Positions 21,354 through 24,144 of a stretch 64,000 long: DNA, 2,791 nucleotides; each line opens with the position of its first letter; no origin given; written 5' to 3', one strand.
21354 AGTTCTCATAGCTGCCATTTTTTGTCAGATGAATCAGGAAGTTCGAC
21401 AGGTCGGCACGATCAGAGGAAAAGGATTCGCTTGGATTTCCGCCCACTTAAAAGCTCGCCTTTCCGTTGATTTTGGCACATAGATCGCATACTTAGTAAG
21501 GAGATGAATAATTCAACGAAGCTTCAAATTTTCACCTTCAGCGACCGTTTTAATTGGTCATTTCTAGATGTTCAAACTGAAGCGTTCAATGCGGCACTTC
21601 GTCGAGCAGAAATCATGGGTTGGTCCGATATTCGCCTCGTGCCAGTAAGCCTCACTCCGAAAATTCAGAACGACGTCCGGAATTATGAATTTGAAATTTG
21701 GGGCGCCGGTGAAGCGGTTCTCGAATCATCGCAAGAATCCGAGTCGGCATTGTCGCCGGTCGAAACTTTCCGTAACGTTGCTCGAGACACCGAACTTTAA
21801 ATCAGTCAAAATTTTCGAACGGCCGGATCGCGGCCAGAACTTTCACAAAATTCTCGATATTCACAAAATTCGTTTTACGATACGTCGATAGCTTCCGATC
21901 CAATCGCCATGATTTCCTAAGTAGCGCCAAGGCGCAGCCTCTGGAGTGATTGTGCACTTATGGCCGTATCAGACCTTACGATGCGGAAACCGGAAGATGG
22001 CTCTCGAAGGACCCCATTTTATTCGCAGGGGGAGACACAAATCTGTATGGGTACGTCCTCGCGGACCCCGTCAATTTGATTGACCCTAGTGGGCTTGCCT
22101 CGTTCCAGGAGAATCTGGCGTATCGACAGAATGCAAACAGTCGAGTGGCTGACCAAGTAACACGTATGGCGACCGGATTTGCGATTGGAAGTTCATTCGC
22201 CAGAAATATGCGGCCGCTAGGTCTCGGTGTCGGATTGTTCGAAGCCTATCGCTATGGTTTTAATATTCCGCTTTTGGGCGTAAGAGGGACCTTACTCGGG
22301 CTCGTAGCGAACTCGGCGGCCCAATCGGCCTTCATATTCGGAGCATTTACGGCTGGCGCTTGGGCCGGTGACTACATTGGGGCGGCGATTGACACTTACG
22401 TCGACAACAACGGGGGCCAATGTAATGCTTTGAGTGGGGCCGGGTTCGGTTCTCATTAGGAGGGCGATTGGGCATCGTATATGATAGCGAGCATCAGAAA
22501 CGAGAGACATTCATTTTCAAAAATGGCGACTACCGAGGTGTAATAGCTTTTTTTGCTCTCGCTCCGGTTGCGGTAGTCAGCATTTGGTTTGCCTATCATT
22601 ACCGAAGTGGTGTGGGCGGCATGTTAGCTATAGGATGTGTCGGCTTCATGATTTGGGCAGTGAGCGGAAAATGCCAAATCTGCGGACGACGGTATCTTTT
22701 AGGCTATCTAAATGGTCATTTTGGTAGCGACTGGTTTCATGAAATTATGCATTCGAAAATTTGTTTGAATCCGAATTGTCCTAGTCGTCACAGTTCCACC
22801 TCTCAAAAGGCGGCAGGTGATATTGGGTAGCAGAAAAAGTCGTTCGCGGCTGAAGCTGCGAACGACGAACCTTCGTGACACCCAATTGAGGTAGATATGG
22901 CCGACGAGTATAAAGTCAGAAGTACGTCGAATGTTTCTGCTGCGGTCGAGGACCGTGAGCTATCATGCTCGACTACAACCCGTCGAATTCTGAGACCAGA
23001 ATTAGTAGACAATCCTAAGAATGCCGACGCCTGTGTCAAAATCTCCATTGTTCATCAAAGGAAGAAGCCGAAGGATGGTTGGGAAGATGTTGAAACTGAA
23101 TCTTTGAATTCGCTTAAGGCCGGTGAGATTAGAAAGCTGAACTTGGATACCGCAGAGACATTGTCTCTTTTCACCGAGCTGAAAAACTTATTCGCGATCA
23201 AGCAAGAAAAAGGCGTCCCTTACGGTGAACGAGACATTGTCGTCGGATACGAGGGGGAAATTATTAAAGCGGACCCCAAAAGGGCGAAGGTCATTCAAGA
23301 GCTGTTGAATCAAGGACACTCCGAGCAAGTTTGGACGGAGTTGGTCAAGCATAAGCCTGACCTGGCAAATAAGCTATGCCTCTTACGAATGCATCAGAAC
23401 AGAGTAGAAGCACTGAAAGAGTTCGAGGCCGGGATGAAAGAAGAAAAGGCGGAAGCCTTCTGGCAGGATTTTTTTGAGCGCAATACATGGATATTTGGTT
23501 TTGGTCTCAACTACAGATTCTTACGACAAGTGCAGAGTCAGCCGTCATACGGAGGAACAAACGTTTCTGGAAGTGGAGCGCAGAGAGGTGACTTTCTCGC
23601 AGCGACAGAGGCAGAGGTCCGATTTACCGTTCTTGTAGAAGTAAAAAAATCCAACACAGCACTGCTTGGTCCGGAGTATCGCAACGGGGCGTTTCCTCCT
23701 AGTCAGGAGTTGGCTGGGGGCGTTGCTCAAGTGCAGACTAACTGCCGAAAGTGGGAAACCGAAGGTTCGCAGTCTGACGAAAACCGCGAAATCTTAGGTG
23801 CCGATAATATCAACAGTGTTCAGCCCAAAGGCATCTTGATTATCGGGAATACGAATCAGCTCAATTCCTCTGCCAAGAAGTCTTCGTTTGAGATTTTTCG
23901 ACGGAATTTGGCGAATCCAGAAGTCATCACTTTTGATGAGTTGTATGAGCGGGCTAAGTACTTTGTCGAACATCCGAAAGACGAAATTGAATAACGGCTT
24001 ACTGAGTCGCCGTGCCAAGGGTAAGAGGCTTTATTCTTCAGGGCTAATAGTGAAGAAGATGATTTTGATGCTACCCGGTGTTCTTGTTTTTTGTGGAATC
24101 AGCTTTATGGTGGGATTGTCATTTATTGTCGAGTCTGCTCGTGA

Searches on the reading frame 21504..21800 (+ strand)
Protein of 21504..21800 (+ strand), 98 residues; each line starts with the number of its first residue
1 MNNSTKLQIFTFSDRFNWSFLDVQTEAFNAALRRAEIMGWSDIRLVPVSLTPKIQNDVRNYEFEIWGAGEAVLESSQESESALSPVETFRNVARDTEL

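Call 3: search_protein_families(library=pfam, proteins=[window:21504-21800:+], max_evalue=0.1)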
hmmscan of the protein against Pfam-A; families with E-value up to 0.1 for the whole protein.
window:21504-21800:+ (98 aa): 0 families

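Call 4: search_protein_families(library=padloc, proteins=[window:21504-21800:+], max_evalue=0.1)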
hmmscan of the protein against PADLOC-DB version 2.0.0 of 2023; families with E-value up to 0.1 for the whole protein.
window:21504-21800:+ (98 aa): 0 families

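Call 5: search_protein_families(library=ncbifam, proteins=[window:21504-21800:+], max_evalue=0.1)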
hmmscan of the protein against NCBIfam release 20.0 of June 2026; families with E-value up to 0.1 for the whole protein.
window:21504-21800:+ (98 aa): 0 families

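Call 6: search_protein_families(library=phrogs, proteins=[window:21504-21800:+], max_evalue=0.1)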
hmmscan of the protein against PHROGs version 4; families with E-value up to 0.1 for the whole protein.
window:21504-21800:+ (98 aa): 0 families

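Call 43: find_homologous_proteins(query=window:21504-21800:+, max_evalue=0.01)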
Query window:21504-21800:+ (98 aa): 1 proteins with E <= 0.01 among 3 candidates.
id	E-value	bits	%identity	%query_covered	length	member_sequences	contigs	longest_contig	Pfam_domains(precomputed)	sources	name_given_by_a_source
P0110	2.7e-57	208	100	100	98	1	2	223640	-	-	-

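Call 67: search_protein_families(library=pfam, alignment_id=A5, max_evalue=1)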
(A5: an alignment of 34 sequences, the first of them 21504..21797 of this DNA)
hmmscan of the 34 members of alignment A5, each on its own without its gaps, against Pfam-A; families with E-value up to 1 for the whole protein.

A. member 1, window:21504-21797:+ (98 aa): 0 families

B. families by the number of members that match (of 34 scanned): 11 families
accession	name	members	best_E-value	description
PF25025.1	EF-Ts_N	2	0.0066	Elongation factor Ts, mitochondrial, N-terminal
PF16554.10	OAM_dimer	1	0.049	Dimerisation domain of d-ornithine 4,5-aminomutase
PF21892.1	TMEM145_N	1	0.062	TMEM145, N-terminal domain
PF25794.1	SACS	1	0.063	Sacsin domain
PF22914.2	Fibulin_C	1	0.075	Fibulin C-terminal Ig-like domain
PF24735.1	DUF7686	1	0.075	Domain of unknown function (DUF7686)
PF17681.6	GCP_N_terminal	1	0.14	Gamma tubulin complex component N-terminal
PF02885.22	Glycos_trans_3N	1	0.17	Glycosyl transferase family, helical bundle domain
PF18963.5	DUF5703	1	0.21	Family of unknown function (DUF5703)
PF17449.7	YrzK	1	0.24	Uncharacterized YrzK-like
PF09290.16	AcetDehyd-dimer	1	0.26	Prokaryotic acetaldehyde dehydrogenase, dimerisation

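Call 68: search_solved_structures(query=A5, max_evalue=10)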
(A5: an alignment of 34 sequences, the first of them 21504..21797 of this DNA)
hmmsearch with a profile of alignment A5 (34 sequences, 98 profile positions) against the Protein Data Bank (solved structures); distinct sequences matched with E-value up to 10: 8.
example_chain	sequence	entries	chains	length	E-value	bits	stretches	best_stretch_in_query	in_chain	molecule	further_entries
8rc5_1A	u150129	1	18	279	0.045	17.3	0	36-86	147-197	ORF016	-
8pk3_G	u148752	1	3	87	0.092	16.3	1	13-84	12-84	Affimer molecule (A31)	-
6yxw_B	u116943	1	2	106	0.51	13.9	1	13-94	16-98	Affimer K3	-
2hwz_H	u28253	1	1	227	0.95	13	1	58-94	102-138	Immunoglobulin Fab heavy chain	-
2a77_H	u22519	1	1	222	1.1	12.8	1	57-95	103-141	Immunoglobulin Heavy Chain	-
1dba_H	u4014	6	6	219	1.1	12.8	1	54-95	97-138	IGG1-KAPPA DB3 FAB (HEAVY CHAIN)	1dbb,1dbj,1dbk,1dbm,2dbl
2ai0_H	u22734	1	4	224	1.8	12.1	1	59-95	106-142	Immunoglobulin Heavy Chain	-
2a1w_H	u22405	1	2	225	1.8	12.1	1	59-95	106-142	immunoglobulin heavy chain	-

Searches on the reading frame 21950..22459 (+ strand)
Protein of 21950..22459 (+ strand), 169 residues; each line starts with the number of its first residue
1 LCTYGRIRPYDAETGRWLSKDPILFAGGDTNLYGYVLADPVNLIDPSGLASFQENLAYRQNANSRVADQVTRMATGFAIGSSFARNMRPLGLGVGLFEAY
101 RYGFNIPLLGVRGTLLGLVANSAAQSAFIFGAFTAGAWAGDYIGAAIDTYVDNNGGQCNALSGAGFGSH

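Call 3: search_protein_families(library=pfam, proteins=[window:21950-22459:+], max_evalue=0.1)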
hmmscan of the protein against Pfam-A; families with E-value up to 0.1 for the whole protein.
window:21950-22459:+ (169 aa): 0 families

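Call 5: search_protein_families(library=ncbifam, proteins=[window:21950-22459:+], max_evalue=0.1)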
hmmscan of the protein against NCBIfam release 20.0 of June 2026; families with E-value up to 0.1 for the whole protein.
window:21950-22459:+ (169 aa): 2 families
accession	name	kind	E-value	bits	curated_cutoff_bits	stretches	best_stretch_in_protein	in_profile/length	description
TIGR03696.1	Rhs_assc_core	domain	7.8e-14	52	32.5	1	3-49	31-76/76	RHS repeat-associated core domain-containing protein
NF041261.1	RHS_core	equivalog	0.0012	16.7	2000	1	4-49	1218-1261/1261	RHS element core protein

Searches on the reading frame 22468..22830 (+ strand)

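Call 3: search_protein_families(library=pfam, proteins=[window:22468-22830:+], max_evalue=0.1)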
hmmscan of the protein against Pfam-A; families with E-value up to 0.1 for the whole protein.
window:22468-22830:+ (120 aa): 1 family
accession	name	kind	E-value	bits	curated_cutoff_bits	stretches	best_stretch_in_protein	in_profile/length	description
PF13913.12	zf-C2HC_2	-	0.04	14.1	27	0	68-84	4-20/25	zinc-finger of a C2HC-type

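Call 5: search_protein_families(library=ncbifam, proteins=[window:22468-22830:+], max_evalue=0.1)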
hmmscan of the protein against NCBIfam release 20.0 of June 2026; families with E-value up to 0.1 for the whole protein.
window:22468-22830:+ (120 aa): 1 family
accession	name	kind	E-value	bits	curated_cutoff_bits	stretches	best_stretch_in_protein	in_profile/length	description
NF045510.1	4Cys_prefix_kin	domain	0.016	15.4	24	1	98-114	1-17/26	4-Cys prefix domain-containing protein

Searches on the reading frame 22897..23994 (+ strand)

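Call 3: search_protein_families(library=pfam, proteins=[window:22897-23994:+], max_evalue=0.1)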
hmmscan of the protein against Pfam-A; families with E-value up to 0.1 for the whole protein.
window:22897-23994:+ (365 aa): 2 families
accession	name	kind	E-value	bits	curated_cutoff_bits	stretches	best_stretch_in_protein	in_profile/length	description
PF21407.2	SduA_N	-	1.6e-33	115.3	27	1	9-110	1-102/102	Shedu protein SduA, N-terminal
PF14082.12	SduA_C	-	5.6e-32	111.5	27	1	184-350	2-159/159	Shedu protein SduA, C-terminal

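Call 4: search_protein_families(library=padloc, proteins=[window:22897-23994:+], max_evalue=0.1)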
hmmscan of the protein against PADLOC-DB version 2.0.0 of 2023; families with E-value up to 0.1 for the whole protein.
window:22897-23994:+ (365 aa): 19 families
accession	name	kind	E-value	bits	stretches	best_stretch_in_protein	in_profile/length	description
PDLC00394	SduA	-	9.9e-68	227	1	27-362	30-388/392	DUF4263 domain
PDLC00399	SduA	-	3.2e-60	202.5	1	2-358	2-369/375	DUF4263 domain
PDLC00391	SduA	-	2.3e-56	189.6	1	75-358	104-400/402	DUF4263 domain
PDLC00392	SduA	-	4.7e-49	165.6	1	126-361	154-393/396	DUF4263 domain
PDLC00384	SduA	-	2.7e-38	129.9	1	174-354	279-453/476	DUF4263 domain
PDLC00382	SduA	-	3.9e-33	113.3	1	168-359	127-322/336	DUF4263 domain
PDLC00400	SduA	-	1e-32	111.8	1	171-359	113-295/308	DUF4263 domain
PDLC00380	SduA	-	9.7e-31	104.8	1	172-361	286-469/480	DUF4263 domain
PDLC00393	SduA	-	2.7e-25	87.4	1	126-357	223-448/455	DUF4263 domain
PDLC00406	SduA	-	1e-21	76.3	1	171-355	141-320/326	DUF4263 domain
PDLC00385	SduA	-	1.4e-20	71.9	1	125-356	99-313/319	DUF4263 domain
PDLC00381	SduA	-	1.4e-19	68.6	1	172-353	160-336/342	DUF4263 domain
PDLC00390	SduA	-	2.9e-12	44.4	1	3-361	3-338/339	DUF4263 domain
PDLC00388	SduA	-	5.6e-11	40.2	1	246-360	275-396/402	DUF4263 domain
PDLC00402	SduA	-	8.9e-09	32.9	1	76-201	68-194/354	DUF4263 domain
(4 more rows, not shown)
